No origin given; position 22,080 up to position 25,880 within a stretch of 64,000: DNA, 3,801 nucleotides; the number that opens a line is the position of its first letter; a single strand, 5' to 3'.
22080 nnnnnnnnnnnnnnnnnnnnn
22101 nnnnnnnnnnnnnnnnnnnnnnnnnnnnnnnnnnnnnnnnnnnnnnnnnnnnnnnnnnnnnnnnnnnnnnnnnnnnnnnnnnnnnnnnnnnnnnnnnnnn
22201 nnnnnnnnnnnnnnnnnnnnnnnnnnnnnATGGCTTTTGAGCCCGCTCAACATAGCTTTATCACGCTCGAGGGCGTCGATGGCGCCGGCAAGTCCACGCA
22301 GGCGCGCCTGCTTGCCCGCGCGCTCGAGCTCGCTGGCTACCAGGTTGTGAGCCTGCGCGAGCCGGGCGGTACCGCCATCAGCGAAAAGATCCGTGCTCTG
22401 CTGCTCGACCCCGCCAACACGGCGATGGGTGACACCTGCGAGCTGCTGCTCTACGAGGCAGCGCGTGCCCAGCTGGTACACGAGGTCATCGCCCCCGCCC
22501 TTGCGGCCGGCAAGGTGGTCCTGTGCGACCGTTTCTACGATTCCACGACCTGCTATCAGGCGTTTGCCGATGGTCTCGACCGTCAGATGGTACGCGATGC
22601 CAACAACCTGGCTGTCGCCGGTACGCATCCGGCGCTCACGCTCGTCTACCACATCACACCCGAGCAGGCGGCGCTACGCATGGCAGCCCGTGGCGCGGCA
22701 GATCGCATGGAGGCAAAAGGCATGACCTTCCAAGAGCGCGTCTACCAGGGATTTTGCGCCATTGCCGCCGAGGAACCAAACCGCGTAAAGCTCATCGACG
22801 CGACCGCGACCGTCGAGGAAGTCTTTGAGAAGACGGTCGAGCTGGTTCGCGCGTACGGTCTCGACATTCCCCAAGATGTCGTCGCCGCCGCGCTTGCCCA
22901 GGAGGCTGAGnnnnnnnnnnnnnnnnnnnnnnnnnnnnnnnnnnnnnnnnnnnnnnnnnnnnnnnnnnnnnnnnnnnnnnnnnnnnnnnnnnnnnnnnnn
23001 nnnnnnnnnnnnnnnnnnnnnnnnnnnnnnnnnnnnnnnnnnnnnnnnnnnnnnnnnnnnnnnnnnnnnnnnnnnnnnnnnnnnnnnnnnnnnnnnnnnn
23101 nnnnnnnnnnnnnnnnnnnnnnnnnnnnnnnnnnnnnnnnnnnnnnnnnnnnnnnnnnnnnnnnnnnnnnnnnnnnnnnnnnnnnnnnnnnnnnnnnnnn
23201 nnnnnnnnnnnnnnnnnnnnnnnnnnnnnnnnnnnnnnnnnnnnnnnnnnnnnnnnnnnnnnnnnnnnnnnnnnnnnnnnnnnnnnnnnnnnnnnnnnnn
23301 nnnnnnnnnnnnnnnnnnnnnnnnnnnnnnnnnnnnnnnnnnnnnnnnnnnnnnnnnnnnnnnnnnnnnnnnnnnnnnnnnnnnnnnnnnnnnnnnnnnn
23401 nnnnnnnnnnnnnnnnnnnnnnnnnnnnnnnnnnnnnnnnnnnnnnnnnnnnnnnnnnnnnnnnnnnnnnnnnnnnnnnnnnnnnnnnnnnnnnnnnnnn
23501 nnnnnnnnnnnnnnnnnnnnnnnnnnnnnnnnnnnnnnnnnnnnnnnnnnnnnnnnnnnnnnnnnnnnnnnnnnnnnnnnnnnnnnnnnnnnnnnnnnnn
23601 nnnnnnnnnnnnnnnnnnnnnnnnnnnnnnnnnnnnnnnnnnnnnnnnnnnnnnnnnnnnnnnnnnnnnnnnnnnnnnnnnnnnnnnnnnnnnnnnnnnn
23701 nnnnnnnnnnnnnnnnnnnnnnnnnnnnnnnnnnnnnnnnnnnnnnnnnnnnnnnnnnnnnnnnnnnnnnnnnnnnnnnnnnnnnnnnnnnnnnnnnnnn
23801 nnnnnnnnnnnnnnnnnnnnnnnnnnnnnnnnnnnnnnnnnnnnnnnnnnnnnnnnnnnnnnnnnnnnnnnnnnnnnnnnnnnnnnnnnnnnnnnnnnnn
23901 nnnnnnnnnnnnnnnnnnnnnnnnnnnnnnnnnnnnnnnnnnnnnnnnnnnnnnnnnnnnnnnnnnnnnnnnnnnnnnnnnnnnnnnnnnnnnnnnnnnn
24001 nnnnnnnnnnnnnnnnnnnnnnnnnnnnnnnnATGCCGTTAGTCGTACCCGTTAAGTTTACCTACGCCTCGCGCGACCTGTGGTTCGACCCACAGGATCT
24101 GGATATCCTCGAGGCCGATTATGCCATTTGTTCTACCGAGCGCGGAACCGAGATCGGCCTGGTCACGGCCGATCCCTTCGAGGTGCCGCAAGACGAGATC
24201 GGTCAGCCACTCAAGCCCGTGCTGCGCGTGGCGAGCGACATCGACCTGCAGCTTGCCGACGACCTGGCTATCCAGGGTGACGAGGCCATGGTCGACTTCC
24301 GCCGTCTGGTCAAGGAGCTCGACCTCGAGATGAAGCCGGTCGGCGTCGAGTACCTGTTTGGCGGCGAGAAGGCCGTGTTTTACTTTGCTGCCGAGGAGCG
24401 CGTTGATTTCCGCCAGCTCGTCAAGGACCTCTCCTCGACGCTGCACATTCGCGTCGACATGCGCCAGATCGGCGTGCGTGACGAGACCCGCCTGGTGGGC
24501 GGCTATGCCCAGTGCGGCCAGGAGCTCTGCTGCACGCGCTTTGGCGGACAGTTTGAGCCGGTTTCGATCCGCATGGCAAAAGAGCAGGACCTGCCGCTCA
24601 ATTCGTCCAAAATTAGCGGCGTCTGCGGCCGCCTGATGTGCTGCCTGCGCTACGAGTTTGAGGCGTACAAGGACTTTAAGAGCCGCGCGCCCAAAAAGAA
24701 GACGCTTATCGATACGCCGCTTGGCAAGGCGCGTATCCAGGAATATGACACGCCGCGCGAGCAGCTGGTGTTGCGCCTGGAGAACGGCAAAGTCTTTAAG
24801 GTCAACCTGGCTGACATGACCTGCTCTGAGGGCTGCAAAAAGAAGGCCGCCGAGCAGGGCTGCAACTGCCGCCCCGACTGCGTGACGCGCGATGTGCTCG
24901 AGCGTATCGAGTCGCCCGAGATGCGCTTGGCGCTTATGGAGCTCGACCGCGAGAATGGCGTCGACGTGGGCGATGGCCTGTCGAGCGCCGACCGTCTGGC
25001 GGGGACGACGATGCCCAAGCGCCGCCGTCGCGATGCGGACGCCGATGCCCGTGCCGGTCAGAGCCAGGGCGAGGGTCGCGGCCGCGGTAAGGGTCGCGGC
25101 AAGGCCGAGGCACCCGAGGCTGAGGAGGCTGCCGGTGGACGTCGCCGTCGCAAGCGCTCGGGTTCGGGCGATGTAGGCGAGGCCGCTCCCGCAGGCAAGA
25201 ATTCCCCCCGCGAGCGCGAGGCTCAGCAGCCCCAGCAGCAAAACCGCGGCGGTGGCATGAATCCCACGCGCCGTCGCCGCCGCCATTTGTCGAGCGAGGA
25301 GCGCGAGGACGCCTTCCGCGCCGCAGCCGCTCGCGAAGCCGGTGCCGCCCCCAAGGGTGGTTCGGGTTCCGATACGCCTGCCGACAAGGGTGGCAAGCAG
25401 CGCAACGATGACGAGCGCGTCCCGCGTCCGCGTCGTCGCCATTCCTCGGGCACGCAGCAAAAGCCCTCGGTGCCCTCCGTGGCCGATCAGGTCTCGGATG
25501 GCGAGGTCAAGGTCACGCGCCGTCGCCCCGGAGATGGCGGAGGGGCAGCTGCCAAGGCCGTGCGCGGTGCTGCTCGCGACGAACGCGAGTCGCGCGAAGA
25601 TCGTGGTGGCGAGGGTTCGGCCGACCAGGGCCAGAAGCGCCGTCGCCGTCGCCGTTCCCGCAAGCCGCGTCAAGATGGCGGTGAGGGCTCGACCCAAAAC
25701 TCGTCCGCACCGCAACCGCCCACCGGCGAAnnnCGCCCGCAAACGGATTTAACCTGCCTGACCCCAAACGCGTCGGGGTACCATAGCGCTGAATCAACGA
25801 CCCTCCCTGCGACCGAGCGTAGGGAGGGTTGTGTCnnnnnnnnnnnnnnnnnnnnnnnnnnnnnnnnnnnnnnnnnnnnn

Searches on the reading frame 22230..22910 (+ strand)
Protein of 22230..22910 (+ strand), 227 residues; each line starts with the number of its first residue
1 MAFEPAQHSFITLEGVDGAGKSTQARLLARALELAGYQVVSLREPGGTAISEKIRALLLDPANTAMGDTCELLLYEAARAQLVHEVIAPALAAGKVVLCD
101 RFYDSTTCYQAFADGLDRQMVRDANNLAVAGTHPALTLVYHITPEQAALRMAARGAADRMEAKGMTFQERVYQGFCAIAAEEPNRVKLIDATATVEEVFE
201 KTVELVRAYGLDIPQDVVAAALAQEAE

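Call 10: search_protein_families(library=pfam, proteins=[window:22230-22910:+], max_evalue=0.0001)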
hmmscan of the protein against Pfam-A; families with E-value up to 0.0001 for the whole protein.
window:22230-22910:+ (227 aa): 3 families
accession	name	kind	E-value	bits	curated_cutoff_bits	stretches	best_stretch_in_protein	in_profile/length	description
PF02223.23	Thymidylate_kin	-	3.9e-45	154.3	27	1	13-200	1-183/185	Thymidylate kinase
PF13521.12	AAA_28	-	1.1e-05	26.1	27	1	11-119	2-100/164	AAA domain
PF13671.12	AAA_33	-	1.4e-05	25.9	27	0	11-163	2-129/143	AAA domain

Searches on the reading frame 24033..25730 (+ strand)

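Call 10: search_protein_families(library=pfam, proteins=[window:24033-25730:+], max_evalue=0.0001)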
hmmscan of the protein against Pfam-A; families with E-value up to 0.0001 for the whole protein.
window:24033-25730:+ (566 aa): 1 family
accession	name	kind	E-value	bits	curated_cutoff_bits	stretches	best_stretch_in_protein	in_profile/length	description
PF04468.17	PSP1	-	6.7e-26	90.9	27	1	61-146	1-86/86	PSP1 C-terminal conserved region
